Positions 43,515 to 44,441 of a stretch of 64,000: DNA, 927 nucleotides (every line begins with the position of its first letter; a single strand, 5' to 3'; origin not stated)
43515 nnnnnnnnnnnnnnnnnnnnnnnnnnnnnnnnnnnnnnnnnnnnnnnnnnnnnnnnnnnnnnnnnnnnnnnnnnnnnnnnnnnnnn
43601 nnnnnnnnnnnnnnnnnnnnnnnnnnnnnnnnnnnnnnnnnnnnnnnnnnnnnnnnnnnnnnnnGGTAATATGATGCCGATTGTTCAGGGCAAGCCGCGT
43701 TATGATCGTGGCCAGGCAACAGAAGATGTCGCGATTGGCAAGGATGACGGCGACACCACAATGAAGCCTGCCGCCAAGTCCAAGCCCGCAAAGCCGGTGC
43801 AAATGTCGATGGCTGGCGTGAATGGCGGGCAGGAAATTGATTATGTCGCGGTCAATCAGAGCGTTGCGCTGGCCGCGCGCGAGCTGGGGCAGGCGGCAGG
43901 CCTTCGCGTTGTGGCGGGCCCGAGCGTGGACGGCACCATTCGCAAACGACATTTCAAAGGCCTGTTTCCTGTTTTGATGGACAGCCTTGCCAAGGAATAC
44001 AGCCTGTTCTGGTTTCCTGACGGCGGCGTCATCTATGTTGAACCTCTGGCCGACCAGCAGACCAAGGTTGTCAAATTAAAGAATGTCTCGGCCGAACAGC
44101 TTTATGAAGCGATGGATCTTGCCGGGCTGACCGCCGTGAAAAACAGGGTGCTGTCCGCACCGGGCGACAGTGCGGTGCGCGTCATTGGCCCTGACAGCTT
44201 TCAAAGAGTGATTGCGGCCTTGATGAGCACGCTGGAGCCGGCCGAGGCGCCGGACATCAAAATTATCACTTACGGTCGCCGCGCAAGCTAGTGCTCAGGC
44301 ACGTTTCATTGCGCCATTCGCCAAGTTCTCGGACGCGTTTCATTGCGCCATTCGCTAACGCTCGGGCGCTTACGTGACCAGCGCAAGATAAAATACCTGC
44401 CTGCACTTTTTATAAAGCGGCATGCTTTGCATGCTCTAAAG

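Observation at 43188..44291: Secretin present only as an N-domain protein (NolW/RhcC1-like), 5 kb away from the core and padded with repeat-derived sequence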

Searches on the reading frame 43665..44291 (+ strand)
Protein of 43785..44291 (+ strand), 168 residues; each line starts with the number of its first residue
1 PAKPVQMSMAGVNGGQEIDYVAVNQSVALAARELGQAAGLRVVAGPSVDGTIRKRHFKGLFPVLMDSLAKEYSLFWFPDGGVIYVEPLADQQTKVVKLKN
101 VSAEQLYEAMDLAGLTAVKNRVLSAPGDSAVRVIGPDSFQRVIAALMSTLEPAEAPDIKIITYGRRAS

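Call 27: predict_structure(alignment_id=A2)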
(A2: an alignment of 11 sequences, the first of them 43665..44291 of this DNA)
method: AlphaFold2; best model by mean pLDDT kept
length: 208 residues; sequences in the alignment: 11
mean_pLDDT: 58.2   pTM: 0.36
mean pLDDT of the five models: 58.2, 54.5, 52.0, 51.3, 41.8
residues with pLDDT >= 90: 0; 70-90: 56; 50-70: 89; < 50: 63
segments of 3 or more residues with pLDDT < 50: 1-5, 19-34, 36-40, 42-62
pLDDT, mean of each block of 10 residues (from residue 1): 46 52 40 38 37 40 60 61 59 54 50 47 56 74 82 80 73 81 81 57 53
secondary structure, 60 per line:
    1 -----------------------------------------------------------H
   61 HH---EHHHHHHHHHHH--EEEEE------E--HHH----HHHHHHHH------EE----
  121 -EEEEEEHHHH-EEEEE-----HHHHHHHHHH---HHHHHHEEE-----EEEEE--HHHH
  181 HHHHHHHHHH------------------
elements in order: H67-77 E80-84 H101-108 E122-127 H128-131 E133-137 H143-152 H156-161 E162-164 E170-174 H177-190

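Call 28: search_dna_similar(query=window:43785-44291:+, collection=plasmids, mode=protein, max_rows=25, max_evalue=0.001)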
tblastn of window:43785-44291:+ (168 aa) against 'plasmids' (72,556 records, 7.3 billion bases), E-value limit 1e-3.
Records with a match: 18; places in all: 18; records where one place covers at least 80% of the query: 6.
Best place of each record, by identity: <60% 18.
By first word of the organism name: Paraburkholderia 6; Burkholderia 5; Paracoccus 2; Mesorhizobium 1; Ensifer 1; Ralstonia 1; Yokenella 1; Bosea 1.
By predicted mobility (MOB-suite, as given by PLSDB): non-mobilizable 16; conjugative 1; mobilizable 1.
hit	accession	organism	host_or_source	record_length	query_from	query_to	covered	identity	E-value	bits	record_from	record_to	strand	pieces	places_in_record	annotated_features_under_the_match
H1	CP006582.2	Mesorhizobium huakuii 7653R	Rice field soil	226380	20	150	78%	31.1%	2e-10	65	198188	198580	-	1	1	nodulation protein NolW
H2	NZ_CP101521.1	Ensifer adhaerens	cell cuture,rhizosphere soil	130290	19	166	88%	24.8%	7e-8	58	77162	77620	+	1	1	type III secretion protein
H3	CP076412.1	Ralstonia wenshanensis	soil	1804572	21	157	82%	26.8%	3e-6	53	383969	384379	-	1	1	sctC: type III secretion system outer membrane ring subunit SctC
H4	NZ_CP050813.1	Yokenella regensburgei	sewage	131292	20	161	85%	25.9%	2e-6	54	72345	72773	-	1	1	sctC: type III secretion system outer membrane ring subunit SctC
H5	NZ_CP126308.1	Bosea vestrisii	cell culture,root nodule of Vicia ...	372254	19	139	72%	29.8%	3e-8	59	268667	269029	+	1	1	type III secretion protein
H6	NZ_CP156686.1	Burkholderia stagnalis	Bacterial cells,soils collected in ...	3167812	21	153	79%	26.1%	2e-5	51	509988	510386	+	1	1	none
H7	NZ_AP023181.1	Paraburkholderia sp. PGU19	Physopelta gutta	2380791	9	151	85%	21.7%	4e-4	47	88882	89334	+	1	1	none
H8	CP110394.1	Burkholderia sp. JSH-S8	Tetrastigma hemsleyanum Diels et Gilg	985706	17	151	80%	23.0%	2e-4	48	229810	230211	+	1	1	sctC: type III secretion system outer membrane ring subunit SctC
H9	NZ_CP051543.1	Paracoccus sanguinis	cell culture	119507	16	139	74%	24.2%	2e-4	48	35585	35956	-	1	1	hypothetical protein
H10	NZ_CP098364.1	Paracoccus sp. TOH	cell cuture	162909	20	156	82%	21.4%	1e-3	46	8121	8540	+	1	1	hypothetical protein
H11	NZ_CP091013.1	Burkholderia cenocepacia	-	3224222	21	104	50%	34.1%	5e-6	52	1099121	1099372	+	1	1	none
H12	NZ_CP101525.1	Burkholderia arboris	mixed culture,soil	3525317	21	104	50%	34.1%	5e-6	52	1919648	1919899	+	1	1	none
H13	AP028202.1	Paraburkholderia largidicola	Physopelta gutta,midgut,Midgut crypts ...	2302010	32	151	71%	23.3%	4e-4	47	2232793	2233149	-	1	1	sctC: type III secretion system outer membrane ring subunit SctC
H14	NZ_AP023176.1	Paraburkholderia largidicola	Physopelta gutta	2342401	32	151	71%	23.3%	6e-4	46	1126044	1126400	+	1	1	none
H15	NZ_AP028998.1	Paraburkholderia sp. 22B1P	-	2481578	32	151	71%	23.3%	6e-4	46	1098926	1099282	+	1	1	none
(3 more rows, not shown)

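Call 30: get_annotated_region(hit=H1, flank=20000)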
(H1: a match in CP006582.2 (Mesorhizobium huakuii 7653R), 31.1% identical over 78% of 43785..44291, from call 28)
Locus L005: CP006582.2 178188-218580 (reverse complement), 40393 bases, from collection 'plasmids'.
description: Mesorhizobium huakuii 7653R plasmid pMHa, complete sequence
organism: Mesorhizobium huakuii 7653R (NCBI taxid 763057)
taxonomy: Bacteria; Pseudomonadota; Alphaproteobacteria; Hyphomicrobiales; Phyllobacteriaceae; Mesorhizobium; Mesorhizobium huakuii; Mesorhizobium huakuii 7653R
host: -; source: Rice field soil; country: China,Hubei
typing (MOB-suite, as given by PLSDB): non-mobilizable
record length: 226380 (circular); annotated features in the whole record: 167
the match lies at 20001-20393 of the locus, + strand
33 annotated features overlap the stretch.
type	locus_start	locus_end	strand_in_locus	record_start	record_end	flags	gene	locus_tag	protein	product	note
CDS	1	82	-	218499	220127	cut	-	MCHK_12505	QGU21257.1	IS1634 family transposase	-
CDS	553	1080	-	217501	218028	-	-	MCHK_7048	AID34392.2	helix-turn-helix domain-containing protein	-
CDS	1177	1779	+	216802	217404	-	-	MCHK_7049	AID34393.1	hypothetical protein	-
CDS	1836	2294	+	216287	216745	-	-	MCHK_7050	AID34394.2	hypothetical protein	-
CDS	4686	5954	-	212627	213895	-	-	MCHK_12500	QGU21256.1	IS256 family transposase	-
CDS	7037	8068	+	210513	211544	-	-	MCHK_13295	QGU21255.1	substrate-binding domain-containing protein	-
CDS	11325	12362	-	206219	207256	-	-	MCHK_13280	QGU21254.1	EscU/YscU/HrcU family type III secretion system export apparatus switch protein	-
CDS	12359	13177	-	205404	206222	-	-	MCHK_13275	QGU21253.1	EscT/YscT/HrcT family type III secretion system export apparatus protein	-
CDS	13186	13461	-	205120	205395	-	-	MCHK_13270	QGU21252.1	EscS/YscS/HrcS family type III secretion system export apparatus protein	-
CDS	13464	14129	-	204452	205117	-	-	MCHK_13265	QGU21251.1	EscR/YscR/HrcR family type III secretion system export apparatus protein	-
CDS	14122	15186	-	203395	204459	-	-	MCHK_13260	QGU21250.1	YscQ/HrcQ family type III secretion apparatus protein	-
CDS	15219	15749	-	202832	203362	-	-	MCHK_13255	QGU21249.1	hypothetical protein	-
CDS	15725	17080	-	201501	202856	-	-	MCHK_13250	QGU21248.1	EscN/YscN/HrcN family type III secretion system ATPase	-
CDS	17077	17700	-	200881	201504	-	-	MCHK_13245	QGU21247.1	HrpE/YscL family type III secretion apparatus protein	-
CDS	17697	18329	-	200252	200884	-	-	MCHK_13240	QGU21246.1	nodulation protein NolU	-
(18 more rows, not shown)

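Call 31: get_annotated_region(hit=H5, flank=20000)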
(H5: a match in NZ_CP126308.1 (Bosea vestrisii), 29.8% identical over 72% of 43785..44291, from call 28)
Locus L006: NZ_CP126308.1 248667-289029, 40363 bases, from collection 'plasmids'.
description: Bosea vestrisii strain A18/4-2 plasmid unnamed, complete sequence
organism: Bosea vestrisii (NCBI taxid 151416)
taxonomy: Bacteria; Pseudomonadota; Alphaproteobacteria; Hyphomicrobiales; Boseaceae; Bosea; Bosea vestrisii
host: -; source: cell culture,root nodule of Vicia costata; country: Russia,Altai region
typing (MOB-suite, as given by PLSDB): conjugative; relaxase MOBP; mating-pair formation MPF_T
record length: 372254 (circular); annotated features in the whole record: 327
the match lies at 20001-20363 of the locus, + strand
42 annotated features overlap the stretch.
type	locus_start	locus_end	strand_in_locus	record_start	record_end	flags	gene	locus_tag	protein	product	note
CDS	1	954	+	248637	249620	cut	-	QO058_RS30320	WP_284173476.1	ABC transporter permease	GO:0008643 - carbohydrate transport [Evidence IEA]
CDS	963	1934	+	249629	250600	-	yjfF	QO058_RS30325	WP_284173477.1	galactofuranose ABC transporter, permease protein YjfF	GO:0042875 - D-galactonate transmembrane transport [Evidence IEA]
CDS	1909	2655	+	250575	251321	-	-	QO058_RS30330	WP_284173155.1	FadR/GntR family transcriptional regulator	-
CDS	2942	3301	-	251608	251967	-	-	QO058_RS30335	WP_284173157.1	hypothetical protein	-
CDS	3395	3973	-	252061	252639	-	-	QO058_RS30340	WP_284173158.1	hypothetical protein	-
CDS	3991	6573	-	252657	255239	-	-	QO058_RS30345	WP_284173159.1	SH3 domain-containing protein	-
CDS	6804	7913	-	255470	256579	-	-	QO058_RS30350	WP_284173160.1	DUF1521 domain-containing protein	-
CDS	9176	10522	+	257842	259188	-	-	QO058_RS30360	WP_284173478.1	type II and III secretion system protein family protein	-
CDS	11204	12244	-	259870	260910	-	-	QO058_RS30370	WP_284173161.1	EscU/YscU/HrcU family type III secretion system export apparatus switch protein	GO:0009306 - protein secretion [Evidence IEA]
CDS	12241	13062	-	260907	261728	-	sctT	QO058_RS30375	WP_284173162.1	type III secretion system export apparatus subunit SctT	GO:0030254 - protein secretion by the type III secretion system [Evidence IEA]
CDS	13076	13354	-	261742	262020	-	-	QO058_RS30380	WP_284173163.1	EscS/YscS/HrcS family type III secretion system export apparatus protein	-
CDS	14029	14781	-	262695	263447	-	sctQ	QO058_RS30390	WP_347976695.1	type III secretion system cytoplasmic ring protein SctQ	GO:0030254 - protein secretion by the type III secretion system [Evidence IEA]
CDS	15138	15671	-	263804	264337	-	-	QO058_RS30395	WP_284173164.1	hypothetical protein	-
CDS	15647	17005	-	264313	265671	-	sctN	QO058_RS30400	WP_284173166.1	type III secretion system ATPase SctN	GO:0030254 - protein secretion by the type III secretion system [Evidence IEA]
CDS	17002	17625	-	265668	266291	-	sctL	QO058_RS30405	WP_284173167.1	type III secretion system stator protein SctL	GO:0030254 - protein secretion by the type III secretion system [Evidence IEA]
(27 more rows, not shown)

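Call 32: get_annotated_region(hit=H2, flank=20000)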
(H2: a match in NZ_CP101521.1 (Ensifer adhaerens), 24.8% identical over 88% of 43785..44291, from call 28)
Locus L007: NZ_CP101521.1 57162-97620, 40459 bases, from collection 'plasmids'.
description: Ensifer adhaerens strain NER9 plasmid pD, complete sequence
organism: Ensifer adhaerens (NCBI taxid 106592)
taxonomy: Bacteria; Pseudomonadota; Alphaproteobacteria; Hyphomicrobiales; Rhizobiaceae; Ensifer; Ensifer adhaerens
host: -; source: cell cuture,rhizosphere soil; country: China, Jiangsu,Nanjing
typing (MOB-suite, as given by PLSDB): non-mobilizable
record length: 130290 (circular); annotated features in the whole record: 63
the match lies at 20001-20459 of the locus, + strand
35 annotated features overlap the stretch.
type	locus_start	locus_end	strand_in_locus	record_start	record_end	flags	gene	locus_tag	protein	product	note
CDS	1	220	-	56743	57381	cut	-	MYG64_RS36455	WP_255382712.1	reverse transcriptase domain-containing protein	-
CDS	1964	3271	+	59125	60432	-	ltrA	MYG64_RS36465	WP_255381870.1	group II intron reverse transcriptase/maturase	GO:0000373 - Group II intron splicing [Evidence IEA]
CDS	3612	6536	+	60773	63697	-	-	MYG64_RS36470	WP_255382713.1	DUF4781 domain-containing protein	-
CDS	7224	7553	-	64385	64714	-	-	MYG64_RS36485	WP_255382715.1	TetR family transcriptional regulator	-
CDS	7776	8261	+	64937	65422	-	-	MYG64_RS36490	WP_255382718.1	hypothetical protein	-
CDS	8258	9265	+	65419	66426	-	-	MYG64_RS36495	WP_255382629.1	saccharopine dehydrogenase NADP-binding domain-containing protein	-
CDS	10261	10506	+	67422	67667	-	tnpB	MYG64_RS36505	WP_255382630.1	IS66 family insertion sequence element accessory protein TnpB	-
CDS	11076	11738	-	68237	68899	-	-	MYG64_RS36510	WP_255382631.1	L,D-transpeptidase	GO:0018104 - peptidoglycan-protein cross-linking [Evidence IEA]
CDS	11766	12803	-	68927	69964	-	-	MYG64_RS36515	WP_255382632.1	EscU/YscU/HrcU family type III secretion system export apparatus switch protein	GO:0009306 - protein secretion [Evidence IEA]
CDS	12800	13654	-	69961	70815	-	-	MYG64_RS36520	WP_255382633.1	tetratricopeptide repeat protein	-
CDS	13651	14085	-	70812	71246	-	-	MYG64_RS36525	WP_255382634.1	hypothetical protein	-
CDS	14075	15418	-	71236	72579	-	-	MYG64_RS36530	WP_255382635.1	type II and III secretion system protein family protein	-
CDS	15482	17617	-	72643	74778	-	sctV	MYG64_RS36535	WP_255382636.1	type III secretion system export apparatus subunit SctV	GO:0009306 - protein secretion [Evidence IEA]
CDS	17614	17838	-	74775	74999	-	-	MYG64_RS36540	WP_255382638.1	hypothetical protein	-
CDS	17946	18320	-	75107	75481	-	-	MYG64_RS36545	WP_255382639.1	hypothetical protein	-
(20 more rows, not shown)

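Call 34: search_protein_families(library=ncbifam, proteins=[L006:9176-10522:+, L007:14075-15418:-, L006:20007-20594:+, L005:19872-20573:+], max_evalue=0.001)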
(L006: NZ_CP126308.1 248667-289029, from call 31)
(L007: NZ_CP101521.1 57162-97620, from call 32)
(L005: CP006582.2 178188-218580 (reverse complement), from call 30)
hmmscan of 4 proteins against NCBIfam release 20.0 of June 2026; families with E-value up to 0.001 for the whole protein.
L006:9176-10522:+ (448 aa): 8 families
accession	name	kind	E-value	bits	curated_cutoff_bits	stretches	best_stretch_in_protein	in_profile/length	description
TIGR02517.1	type_II_gspD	equivalog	2.9e-36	125.1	351.35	1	163-397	337-595/600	type II secretion system secretin GspD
TIGR02515.1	IV_pilus_PilQ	subfamily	9.4e-29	100.6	284.35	1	212-392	247-427/428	type IV pilus secretin PilQ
TIGR02519.1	pilus_MshL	equivalog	2.8e-25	88.9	250.2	1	162-392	35-290/290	pilus (MSHA type) biogenesis protein MshL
NF007851.2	PRK10560.1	exception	8.3e-24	84.1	598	1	163-392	180-409/412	DNA uptake porin HofQ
TIGR02516.1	type_III_yscC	equivalog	2.1e-21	76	238.45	1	162-393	234-462/463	type III secretion system outer membrane ring subunit SctC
NF010083.0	PRK13568.1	equivalog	2.4e-20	72.7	554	1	163-393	188-418/419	DNA uptake porin HofQ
NF042912.1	Amuc_1098_fam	equivalog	1.1e-19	70.1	750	1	309-395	713-799/805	Amuc_1098 family type IV pilus outer membrane protein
NF011873.0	PRK15346.1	equivalog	4.5e-07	28.9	524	1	163-379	272-481/499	EscC/YscC/HrcC family type III secretion system outer membrane ring protein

L007:14075-15418:- (447 aa): 9 families
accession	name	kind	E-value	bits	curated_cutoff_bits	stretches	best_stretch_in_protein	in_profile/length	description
TIGR02517.1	type_II_gspD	equivalog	1.2e-34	119.8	351.35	1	204-409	378-591/600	type II secretion system secretin GspD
TIGR02515.1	IV_pilus_PilQ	subfamily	2.7e-31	109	284.35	1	226-408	245-427/428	type IV pilus secretin PilQ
TIGR02519.1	pilus_MshL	equivalog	1.6e-30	106.1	250.2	2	298-407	175-289/290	pilus (MSHA type) biogenesis protein MshL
NF010083.0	PRK13568.1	equivalog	2.7e-26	92.3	554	1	228-409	235-418/419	DNA uptake porin HofQ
NF007851.2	PRK10560.1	exception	2.6e-23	82.5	598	1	184-409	182-410/412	DNA uptake porin HofQ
TIGR02516.1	type_III_yscC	equivalog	1.5e-22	79.8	238.45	1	181-409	234-462/463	type III secretion system outer membrane ring subunit SctC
NF042912.1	Amuc_1098_fam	equivalog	2.1e-16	59.2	750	1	337-413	725-801/805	Amuc_1098 family type IV pilus outer membrane protein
NF011873.0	PRK15346.1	equivalog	1.3e-13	50.5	524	1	181-397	271-483/499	EscC/YscC/HrcC family type III secretion system outer membrane ring protein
TIGR02520.1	pilus_B_mal_scr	equivalog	2.4e-08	33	287.65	1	180-405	272-511/513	PilN family type IVB pilus formation outer membrane protein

L006:20007-20594:+ (195 aa): 2 families
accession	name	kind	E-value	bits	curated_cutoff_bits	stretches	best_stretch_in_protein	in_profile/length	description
TIGR02516.1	type_III_yscC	equivalog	1.4e-25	89.8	238.45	1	4-135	8-139/463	type III secretion system outer membrane ring subunit SctC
NF011873.0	PRK15346.1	equivalog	1.8e-13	50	524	1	6-98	39-131/499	EscC/YscC/HrcC family type III secretion system outer membrane ring protein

L005:19872-20573:+ (233 aa): 2 families
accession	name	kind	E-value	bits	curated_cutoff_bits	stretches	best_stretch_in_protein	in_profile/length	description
TIGR02516.1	type_III_yscC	equivalog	3e-27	95.3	238.45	1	42-177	2-137/463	type III secretion system outer membrane ring subunit SctC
NF011873.0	PRK15346.1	equivalog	9.2e-17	60.9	524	1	42-179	31-169/499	EscC/YscC/HrcC family type III secretion system outer membrane ring protein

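Call 41: find_homologous_proteins(query=A3, max_evalue=0.00001)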
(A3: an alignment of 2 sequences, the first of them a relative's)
Query A3 (2 sequences) (448 aa, profile of the alignment): 7699 proteins with E <= 0.00001 among 8000 candidates; the best 120 are listed.
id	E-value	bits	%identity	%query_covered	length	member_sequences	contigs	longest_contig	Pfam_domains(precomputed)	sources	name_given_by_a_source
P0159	1.9e-251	853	-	-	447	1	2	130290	PF13629.13,PF00263.27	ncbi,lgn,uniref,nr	ncbi:type II and III secretion system protein family protein (plasmid) [Ensifer adhaerens]|uniref:ty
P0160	2.6e-231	786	-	-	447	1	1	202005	PF13629.13,PF00263.27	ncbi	-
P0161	3.1e-231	786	92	100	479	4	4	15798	PF04972.23,PF13629.13,PF00263.27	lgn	-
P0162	4.5e-228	776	-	-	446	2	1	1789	PF13629.13,PF00263.27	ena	-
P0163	2.1e-227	774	-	-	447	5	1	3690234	PF13629.13,PF00263.27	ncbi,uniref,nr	ncbi:type II and III secretion system protein family protein [Sinorhizobium alkalisoli]|uniref:type 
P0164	9.8e-223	758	-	-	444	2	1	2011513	PF13629.13,PF00263.27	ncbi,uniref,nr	ncbi:Type II/IV secretion system secretin RcpA/CpaC, associated with Flp pilus assembly (plasmid) [S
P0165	5.0e-220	749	87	100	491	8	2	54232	PF13629.13,PF00263.27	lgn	-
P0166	3.5e-211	720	82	100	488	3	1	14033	PF13629.13,PF00263.27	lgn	-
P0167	3.9e-207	707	79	100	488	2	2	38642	PF04972.23,PF13629.13,PF00263.27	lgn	-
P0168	2.5e-204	697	79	100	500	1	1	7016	PF13629.13,PF00263.27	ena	-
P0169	7.3e-199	679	77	100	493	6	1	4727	PF04972.23,PF13629.13,PF00263.27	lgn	-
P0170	8.0e-189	646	74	96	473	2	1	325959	PF04972.23,PF13629.13,PF00263.27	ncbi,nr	ncbi:type II and III secretion system protein family protein [Bradyrhizobium macuxiense]|nr:type II 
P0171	1.6e-188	645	73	100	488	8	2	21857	PF13629.13,PF00263.27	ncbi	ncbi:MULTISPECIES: type II and III secretion system protein family protein [unclassified Bradyrhizob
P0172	2.7e-187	641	74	97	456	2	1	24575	PF04972.23,PF13629.13,PF00263.27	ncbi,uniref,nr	ncbi:type II and III secretion system protein family protein [Bradyrhizobium sp. WSM3983]|uniref:typ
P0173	1.5e-186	639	71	98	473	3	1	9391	PF04972.23,PF13629.13,PF00263.27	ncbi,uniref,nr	ncbi:type II and III secretion system protein family protein [Bradyrhizobium sp. Ai1a-2]|uniref:type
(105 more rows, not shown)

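Call 42: fold_search(model_id=the predicted structure, library=pdb)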
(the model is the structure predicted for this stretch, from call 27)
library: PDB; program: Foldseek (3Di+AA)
matches with E <= 10: 255; with E <= 0.001: 0
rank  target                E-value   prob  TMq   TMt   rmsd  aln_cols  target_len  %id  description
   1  6rwk_0                1.7e-03  1.00  0.29  0.42  11.1       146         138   20  MxiD N0 N1 and MxiG C-terminal domains of the Shigella type 3 secretion system (released 2020-02-12)
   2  4g08                  1.8e-03  1.00  0.29  0.42  10.3       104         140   22  Crystal structure of the periplasmic domain of InvG (released 2013-05-08)
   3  5tcr_A                3.1e-03  1.00  0.29  0.14  11.3       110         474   18  Atomic model of the Salmonella SPI-1 type III secretion injectisome basal body proteins InvG, PrgH, and PrgK (released 2016-12-21)
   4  6pem_A                4.3e-03  1.00  0.29  0.41  10.7       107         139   20  Focussed refinement of InvGN0N1:SpaPQR:PrgHK from Salmonella SPI-1 injectisome NC-base (released 2019-10-23)
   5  6dv3_A                6.7e-03  0.99  0.28  0.13  10.8       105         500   24  Structure of the Salmonella SPI-1 type III secretion injectisome secretin InvG in the open gate state (released 2018-10-03)
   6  6pem_B                8.7e-03  0.99  0.28  0.39  10.3       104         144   24  Focussed refinement of InvGN0N1:SpaPQR:PrgHK from Salmonella SPI-1 injectisome NC-base (released 2019-10-23)
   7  3j1v_A                9.8e-03  1.00  0.29  0.42  10.2       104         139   22  A refined model of the prototypical Salmonella typhimurium T3SS basal body reveals the molecular basis for its assembl (released 2013-05-22)
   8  7ah9_5A               1.2e-02  0.99  0.29  0.40  10.2       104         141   22  Substrate-engaged type 3 secretion system needle complex from Salmonella enterica typhimurium - SpaR state 1 (released 2021-03-17)
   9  3ezj_G                1.4e-02  0.84  0.24  0.25  14.8       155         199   15  Crystal structure of the N-terminal domain of the secretin GspD from ETEC determined with the assistance of a nanobody (released 2009-02-17)
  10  2y9k_A                1.4e-02  0.94  0.25  0.36  10.7       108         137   19  Three-dimensional model of Salmonella's needle complex at subnanometer resolution (released 2011-03-23)
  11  6q14_A                1.9e-02  0.98  0.29  0.13  10.7       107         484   20  Structure of the Salmonella SPI-1 injectisome NC-base (released 2019-10-23)
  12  7ah9_5N               1.9e-02  0.97  0.28  0.13  10.2       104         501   24  Substrate-engaged type 3 secretion system needle complex from Salmonella enterica typhimurium - SpaR state 1 (released 2021-03-17)
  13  3ezj_E                2.0e-02  0.84  0.23  0.24  11.8       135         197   14  Crystal structure of the N-terminal domain of the secretin GspD from ETEC determined with the assistance of a nanobody (released 2009-02-17)
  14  6q15_B                2.3e-02  0.94  0.29  0.13  12.1       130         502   20  Structure of the Salmonella SPI-1 injectisome needle complex (released 2019-10-23)
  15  7ah9_5B               2.4e-02  0.98  0.29  0.13  10.3       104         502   22  Substrate-engaged type 3 secretion system needle complex from Salmonella enterica typhimurium - SpaR state 1 (released 2021-03-17)
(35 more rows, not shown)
